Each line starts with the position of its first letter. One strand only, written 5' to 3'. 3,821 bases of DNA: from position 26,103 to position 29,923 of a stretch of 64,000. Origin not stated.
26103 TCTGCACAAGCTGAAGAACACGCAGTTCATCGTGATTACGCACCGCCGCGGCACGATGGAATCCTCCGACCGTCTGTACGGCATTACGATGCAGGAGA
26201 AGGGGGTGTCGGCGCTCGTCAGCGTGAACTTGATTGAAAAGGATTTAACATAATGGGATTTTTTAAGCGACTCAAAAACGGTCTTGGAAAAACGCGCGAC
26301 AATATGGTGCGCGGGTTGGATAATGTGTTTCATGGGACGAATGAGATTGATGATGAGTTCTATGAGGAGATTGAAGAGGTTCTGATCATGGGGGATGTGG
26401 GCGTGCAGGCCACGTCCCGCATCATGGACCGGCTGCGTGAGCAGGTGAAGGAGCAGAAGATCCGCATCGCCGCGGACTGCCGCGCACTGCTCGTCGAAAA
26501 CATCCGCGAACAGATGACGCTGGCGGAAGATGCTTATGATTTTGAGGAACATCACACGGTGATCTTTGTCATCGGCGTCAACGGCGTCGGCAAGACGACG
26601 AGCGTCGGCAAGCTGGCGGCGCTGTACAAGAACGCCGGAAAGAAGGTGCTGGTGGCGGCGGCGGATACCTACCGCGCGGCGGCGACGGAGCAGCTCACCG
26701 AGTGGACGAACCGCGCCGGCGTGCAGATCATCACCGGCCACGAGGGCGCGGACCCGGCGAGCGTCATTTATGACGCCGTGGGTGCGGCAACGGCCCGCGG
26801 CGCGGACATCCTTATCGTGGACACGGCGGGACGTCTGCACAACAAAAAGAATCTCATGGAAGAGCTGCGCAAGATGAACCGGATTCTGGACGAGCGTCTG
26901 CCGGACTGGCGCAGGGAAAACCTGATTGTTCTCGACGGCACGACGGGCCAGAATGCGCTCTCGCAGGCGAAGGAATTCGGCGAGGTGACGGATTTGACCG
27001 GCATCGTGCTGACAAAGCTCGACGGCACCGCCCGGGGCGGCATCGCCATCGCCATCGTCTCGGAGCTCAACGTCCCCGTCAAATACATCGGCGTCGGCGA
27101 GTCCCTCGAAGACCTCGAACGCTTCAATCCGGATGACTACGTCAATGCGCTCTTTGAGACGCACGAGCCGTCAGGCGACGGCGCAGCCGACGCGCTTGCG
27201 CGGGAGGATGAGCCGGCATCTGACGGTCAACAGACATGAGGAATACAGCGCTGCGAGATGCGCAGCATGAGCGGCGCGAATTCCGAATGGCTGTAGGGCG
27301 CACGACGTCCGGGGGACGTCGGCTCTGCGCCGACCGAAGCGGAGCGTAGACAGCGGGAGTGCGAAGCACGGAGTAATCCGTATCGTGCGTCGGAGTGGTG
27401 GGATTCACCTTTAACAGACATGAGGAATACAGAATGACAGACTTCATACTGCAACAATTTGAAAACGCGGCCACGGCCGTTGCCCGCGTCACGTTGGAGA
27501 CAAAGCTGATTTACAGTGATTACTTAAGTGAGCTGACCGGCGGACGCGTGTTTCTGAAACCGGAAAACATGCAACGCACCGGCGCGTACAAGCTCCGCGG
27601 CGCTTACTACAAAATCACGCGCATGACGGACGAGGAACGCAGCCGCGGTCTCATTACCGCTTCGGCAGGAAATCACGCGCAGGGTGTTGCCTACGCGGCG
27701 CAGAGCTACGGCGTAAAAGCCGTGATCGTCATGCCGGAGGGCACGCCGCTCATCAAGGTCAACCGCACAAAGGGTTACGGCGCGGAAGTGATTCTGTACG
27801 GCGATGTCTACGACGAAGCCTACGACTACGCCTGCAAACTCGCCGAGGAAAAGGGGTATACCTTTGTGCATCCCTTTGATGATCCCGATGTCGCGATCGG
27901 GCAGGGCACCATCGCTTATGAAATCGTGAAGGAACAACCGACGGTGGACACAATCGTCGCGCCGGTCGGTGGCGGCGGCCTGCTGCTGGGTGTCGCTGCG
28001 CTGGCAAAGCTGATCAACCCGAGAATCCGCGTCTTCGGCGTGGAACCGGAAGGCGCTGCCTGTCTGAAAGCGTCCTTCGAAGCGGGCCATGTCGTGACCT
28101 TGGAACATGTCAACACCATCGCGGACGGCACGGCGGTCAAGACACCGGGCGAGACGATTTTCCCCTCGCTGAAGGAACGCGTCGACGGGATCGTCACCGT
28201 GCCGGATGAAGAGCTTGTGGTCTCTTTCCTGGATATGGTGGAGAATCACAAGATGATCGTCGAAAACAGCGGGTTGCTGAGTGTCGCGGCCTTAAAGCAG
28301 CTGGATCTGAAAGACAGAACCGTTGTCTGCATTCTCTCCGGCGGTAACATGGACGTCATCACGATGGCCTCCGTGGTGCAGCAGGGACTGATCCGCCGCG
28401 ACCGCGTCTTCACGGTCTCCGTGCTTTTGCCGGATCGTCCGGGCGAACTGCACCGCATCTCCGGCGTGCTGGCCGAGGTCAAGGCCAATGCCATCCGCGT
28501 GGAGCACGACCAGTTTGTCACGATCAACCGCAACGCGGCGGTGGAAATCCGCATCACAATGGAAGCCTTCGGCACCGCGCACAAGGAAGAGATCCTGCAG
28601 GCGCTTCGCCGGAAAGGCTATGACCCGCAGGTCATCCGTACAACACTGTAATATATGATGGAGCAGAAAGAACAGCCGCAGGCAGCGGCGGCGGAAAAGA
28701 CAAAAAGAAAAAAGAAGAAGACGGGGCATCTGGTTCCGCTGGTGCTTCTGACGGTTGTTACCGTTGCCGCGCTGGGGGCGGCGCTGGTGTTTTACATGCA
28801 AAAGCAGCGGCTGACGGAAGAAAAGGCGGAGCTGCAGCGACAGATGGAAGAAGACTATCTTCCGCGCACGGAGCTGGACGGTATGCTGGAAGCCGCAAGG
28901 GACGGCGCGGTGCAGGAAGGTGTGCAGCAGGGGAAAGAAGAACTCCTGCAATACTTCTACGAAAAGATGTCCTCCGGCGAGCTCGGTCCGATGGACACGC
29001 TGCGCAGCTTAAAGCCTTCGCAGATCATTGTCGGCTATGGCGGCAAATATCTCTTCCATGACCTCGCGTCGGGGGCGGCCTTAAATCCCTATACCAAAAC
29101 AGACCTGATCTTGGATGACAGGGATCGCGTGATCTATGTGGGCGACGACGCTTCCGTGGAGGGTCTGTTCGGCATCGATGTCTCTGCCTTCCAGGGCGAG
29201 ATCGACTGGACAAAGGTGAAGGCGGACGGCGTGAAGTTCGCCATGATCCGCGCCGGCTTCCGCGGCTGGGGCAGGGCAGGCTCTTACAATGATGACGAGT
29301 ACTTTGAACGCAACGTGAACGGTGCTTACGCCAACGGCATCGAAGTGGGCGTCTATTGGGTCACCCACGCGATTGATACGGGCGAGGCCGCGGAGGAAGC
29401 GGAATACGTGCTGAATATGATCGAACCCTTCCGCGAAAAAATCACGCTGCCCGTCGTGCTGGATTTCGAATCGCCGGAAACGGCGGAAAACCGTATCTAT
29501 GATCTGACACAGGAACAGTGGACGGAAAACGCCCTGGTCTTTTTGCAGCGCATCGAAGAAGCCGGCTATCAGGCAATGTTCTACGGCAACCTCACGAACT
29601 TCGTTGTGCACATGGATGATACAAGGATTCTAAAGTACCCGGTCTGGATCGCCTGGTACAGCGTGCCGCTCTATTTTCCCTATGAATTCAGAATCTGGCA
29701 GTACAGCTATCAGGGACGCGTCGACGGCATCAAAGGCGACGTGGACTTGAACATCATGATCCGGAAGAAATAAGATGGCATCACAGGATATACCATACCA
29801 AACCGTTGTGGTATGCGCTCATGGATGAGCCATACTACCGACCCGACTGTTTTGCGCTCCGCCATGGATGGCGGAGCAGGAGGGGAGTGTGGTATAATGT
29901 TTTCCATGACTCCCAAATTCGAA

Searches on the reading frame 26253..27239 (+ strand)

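Call 66: search_protein_families(library=pfam, proteins=[window:26253-27239:+], max_evalue=0.0001)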
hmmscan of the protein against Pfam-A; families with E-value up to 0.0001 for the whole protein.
window:26253-27239:+ (328 aa): 6 families
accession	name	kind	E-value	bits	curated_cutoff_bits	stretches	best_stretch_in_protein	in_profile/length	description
PF00448.28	SRP54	-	5.8e-74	248.4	22.7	1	102-301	2-195/196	SRP54-type protein, GTPase domain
PF02881.24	SRP54_N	-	4.7e-15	56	22.4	1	19-82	2-73/75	SRP54-type protein, helical bundle domain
PF13604.12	AAA_30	-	7.2e-08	32.8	27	1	98-199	15-104/191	AAA domain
PF13401.12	AAA_22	-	1.1e-06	29.4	27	1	100-211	4-110/130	AAA domain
PF13245.12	AAA_19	-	2.2e-06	28.3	25.1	1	98-207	8-116/134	AAA domain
PF01656.29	CbiA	-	5.7e-06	26.7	25.4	1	110-276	8-103/125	CobQ/CobB/MinD/ParA nucleotide binding domain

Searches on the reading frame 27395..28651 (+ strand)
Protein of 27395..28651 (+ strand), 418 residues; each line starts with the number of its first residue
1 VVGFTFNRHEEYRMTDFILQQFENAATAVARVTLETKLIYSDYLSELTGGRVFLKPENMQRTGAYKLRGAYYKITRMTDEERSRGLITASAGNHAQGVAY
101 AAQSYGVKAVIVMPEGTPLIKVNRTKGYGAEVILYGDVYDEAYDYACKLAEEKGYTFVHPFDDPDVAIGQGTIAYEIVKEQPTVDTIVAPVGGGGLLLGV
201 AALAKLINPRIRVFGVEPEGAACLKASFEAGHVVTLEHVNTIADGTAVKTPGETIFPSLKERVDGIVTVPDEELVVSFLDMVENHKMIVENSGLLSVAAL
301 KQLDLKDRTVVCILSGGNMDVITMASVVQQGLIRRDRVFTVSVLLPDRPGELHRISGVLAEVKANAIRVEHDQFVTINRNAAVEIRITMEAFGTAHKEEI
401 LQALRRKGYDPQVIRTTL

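Call 20: search_protein_families(library=pfam, proteins=[window:27395-28651:+], max_evalue=0.001)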
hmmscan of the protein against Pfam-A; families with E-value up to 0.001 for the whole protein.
window:27395-28651:+ (418 aa): 2 families
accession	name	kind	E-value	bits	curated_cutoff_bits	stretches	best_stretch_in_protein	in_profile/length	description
PF00291.31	PALP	-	1.1e-83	281.5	35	1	35-316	7-295/295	Pyridoxal-phosphate dependent enzyme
PF01842.31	ACT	-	0.00034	20.8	27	0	340-405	2-62/66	ACT domain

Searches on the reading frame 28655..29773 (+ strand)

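Call 20: search_protein_families(library=pfam, proteins=[window:28655-29773:+], max_evalue=0.001)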
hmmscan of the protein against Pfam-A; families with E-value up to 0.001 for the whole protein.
window:28655-29773:+ (372 aa): 1 family
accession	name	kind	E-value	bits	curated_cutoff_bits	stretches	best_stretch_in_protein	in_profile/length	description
PF01183.26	Glyco_hydro_25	-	5e-31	108.9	27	1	174-359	1-180/180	Glycosyl hydrolases family 25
